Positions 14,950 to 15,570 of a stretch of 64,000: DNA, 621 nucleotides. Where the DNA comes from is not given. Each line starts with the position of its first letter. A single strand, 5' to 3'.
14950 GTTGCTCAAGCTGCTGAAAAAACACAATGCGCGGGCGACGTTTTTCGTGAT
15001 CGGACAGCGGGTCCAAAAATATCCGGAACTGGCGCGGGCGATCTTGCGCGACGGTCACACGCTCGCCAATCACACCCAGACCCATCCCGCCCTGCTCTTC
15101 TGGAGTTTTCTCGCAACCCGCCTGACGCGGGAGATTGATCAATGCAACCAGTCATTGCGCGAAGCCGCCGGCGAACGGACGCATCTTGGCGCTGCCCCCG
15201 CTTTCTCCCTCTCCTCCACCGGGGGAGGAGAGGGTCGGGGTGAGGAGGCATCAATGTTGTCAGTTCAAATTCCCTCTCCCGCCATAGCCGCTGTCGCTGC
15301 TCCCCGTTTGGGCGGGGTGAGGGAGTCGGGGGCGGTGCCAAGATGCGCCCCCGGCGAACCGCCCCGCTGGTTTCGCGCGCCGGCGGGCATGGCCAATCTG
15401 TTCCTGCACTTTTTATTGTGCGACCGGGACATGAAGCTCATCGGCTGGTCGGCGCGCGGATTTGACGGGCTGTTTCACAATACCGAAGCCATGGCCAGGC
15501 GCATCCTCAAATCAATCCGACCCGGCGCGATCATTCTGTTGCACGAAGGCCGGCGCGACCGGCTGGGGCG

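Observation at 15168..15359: MITE-like element with a 9-bp target-site duplication inserted in frame in a NodB deacetylase gene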

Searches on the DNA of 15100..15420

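Call 48: search_rna_families(source=window, start=15100, end=15420, threshold=evalue, max_evalue=1)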
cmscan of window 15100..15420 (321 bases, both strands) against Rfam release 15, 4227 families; matches with E-value up to 1: 7.
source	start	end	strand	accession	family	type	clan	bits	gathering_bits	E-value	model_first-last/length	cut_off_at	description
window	15167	15355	+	RF04159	MIR1437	Gene; miRNA;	-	34.2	168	0.00026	1-192/192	no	MIR1437 microRNA precursor family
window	15180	15347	+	RF04141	MIR8622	Gene; miRNA;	-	25.7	197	0.0069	1-212/212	no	MIR8622 microRNA precursor family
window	15165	15357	-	RF04159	MIR1437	Gene; miRNA;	-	24.6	168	0.034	1-192/192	no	MIR1437 microRNA precursor family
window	15203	15239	+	RF03520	mir-3059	Gene; miRNA;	-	24.1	88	0.012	1-59/59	no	mir-3059 microRNA precursor family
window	15201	15323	+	RF02132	HOXB13-AS1_1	Gene; lncRNA;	-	20.2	60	0.032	1-136/136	no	HOXB13 antisense RNA 1 conserved region 1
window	15188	15253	+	RF00829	mir-149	Gene; miRNA;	-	19.8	79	0.72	1-86/86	no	mir-149 microRNA precursor family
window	15198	15240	+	RF01015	mir-885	Gene; miRNA;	-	18.3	66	0.28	1-74/74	no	mir-885 microRNA precursor family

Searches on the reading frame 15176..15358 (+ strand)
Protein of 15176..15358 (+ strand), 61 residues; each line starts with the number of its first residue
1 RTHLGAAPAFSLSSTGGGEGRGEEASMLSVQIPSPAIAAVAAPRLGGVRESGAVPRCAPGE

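Call 36: search_protein_representatives(alignment_id=A3)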
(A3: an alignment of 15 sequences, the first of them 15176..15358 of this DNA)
Query: 15 sequences, 50 profile positions. Proteins with E-value up to 0.001 (for the whole library): 226; up to 1e-10: 42; up to 1e-30: 1. The best 150 are listed.
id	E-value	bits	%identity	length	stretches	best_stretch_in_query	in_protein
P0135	7.5e-36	137.7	-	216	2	8-48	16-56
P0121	3.9e-22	93.7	-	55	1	5-50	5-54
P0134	1.4e-21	92.0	-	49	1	1-50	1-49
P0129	2.3e-20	88.1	-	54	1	2-48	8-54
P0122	1.2e-19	85.8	-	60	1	9-50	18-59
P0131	1.7e-19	85.3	-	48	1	1-50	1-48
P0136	3.2e-19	84.4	-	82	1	7-48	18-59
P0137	2.7e-18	81.5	-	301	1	6-48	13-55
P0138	7.9e-18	79.9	-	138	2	23-49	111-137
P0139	1.0e-17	79.6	-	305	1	10-48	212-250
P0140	5.4e-17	77.3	-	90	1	10-49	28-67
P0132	1.1e-16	76.3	-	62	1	9-48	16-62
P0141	1.4e-16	76.0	-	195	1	6-47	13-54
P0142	1.6e-16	75.8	-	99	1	8-46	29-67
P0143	3.7e-16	74.6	-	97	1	10-48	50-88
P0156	1.3e-12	63.3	-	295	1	10-48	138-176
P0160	5.5e-12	61.2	-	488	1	9-48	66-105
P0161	9.6e-12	60.5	-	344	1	5-48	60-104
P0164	2.0e-11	59.5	-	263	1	9-47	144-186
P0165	2.6e-11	59.1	-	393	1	8-46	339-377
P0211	2.2e-07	46.5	-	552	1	9-48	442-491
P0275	4.2e-05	39.2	-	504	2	10-33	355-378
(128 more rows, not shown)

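Call 38: search_protein_families(library=pfam, proteins=[P0135, P0137, P0139, P0156, P0160, P0161, P0164, P0165, P0211, P0275], max_evalue=0.0001)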
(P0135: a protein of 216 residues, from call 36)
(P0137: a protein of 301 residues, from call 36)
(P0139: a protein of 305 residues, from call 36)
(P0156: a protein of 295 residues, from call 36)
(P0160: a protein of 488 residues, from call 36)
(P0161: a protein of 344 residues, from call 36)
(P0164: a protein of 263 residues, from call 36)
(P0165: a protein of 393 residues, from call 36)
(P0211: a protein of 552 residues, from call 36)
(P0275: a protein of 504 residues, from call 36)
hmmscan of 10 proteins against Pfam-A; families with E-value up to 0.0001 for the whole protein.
P0135 (216 aa): 0 families

P0137 (301 aa): 0 families

P0139 (305 aa): 2 families
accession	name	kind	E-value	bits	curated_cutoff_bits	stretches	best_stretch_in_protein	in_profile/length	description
PF01743.26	PolyA_pol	-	1.1e-39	136.1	23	1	25-144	2-126/126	Poly A polymerase head domain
PF12627.12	PolyA_pol_RNAbd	-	4.4e-12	46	22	1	171-210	1-40/64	Probable RNA and SrmB- binding site of polymerase A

P0156 (295 aa): 0 families

P0160 (488 aa): 1 family
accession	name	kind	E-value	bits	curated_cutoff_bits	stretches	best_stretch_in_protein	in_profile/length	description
PF07719.23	TPR_2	-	7.8e-05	23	27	0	353-383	3-33/34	Tetratricopeptide repeat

P0161 (344 aa): 0 families

P0164 (263 aa): 0 families

P0165 (393 aa): 0 families

P0211 (552 aa): 2 families
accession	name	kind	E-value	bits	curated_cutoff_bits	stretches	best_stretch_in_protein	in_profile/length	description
PF00580.27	UvrD-helicase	-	3.1e-55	188.2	23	1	7-434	4-269/271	UvrD/REP helicase N-terminal domain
PF13245.12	AAA_19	-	1.2e-19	71.2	25.1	2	8-147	1-115/134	AAA domain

P0275 (504 aa): 3 families
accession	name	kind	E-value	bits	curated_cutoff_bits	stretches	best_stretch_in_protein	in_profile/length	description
PF03453.22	MoeA_N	-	4.9e-50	169.8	30.8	1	3-200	2-160/160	MoeA N-terminal region (domain I and II)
PF00994.29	MoCF_biosynth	-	1.8e-24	86.5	26.6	1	214-422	2-143/144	Probable molybdopterin binding domain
PF03454.20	MoeA_C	-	2.1e-14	54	22.1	1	437-494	2-63/72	MoeA C-terminal region (domain IV)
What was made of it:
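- A profile of the encoded peptide hits 226 cluster representatives, among them CCA/polyA polymerase, UvrD and MoeA proteins (calls 36, 38).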

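Call 58: search_protein_families(library=pfam, proteins=[window:15176-15358:+], max_evalue=0.01)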
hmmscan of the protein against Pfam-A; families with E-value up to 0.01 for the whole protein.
window:15176-15358:+ (61 aa): 0 families
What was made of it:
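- On Prokaryotic MITE: Its peptide has no Pfam match (call 58).
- Tried and rejected: Nothing (call 58).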
